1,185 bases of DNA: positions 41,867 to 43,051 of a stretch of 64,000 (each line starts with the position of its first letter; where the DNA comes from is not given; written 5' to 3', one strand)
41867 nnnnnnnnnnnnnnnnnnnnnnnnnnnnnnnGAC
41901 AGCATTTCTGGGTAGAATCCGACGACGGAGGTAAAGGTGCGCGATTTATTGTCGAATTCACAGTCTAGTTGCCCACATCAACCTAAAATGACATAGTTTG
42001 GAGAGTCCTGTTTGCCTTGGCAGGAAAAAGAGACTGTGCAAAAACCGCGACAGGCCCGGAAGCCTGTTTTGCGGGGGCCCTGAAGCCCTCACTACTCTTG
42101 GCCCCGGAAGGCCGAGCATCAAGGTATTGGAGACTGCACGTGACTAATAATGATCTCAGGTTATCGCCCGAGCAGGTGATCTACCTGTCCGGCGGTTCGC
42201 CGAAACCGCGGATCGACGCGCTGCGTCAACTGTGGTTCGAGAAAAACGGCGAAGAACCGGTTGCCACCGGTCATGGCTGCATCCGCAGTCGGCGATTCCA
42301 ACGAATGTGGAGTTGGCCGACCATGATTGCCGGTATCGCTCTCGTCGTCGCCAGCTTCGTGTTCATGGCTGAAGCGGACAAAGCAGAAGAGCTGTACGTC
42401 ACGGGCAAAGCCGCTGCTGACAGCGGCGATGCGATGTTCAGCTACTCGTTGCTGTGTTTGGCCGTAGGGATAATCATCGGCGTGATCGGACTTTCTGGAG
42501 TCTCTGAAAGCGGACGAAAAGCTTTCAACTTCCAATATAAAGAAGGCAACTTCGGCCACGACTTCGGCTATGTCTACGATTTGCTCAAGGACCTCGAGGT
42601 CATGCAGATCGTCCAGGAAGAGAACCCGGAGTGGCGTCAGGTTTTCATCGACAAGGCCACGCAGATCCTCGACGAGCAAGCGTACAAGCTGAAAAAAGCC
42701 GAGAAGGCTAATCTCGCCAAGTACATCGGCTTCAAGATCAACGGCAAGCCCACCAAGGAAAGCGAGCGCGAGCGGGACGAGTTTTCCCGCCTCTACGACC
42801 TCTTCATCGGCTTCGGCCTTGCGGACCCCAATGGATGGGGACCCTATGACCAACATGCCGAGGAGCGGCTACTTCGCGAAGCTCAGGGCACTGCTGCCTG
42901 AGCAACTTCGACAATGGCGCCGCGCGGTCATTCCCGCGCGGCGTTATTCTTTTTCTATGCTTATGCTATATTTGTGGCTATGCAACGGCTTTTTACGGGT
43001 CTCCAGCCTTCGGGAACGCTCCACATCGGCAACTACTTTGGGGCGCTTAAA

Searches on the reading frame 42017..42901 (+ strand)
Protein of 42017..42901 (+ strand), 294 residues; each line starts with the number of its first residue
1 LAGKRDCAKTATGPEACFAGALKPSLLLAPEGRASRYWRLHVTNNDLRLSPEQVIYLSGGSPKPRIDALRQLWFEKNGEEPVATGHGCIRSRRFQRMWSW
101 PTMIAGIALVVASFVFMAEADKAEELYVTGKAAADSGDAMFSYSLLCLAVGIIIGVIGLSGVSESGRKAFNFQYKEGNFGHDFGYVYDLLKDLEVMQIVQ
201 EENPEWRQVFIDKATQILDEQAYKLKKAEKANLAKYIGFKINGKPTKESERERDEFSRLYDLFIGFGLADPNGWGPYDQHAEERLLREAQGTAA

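Call 3: search_protein_families(library=pfam, proteins=[window:42017-42901:+], max_evalue=0.1)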
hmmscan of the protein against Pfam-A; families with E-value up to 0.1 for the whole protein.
window:42017-42901:+ (294 aa): 1 family
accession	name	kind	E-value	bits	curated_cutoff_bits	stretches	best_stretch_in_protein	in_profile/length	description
PF09802.14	Sec66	-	0.041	13.9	22.1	1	167-226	90-155/180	Preprotein translocase subunit Sec66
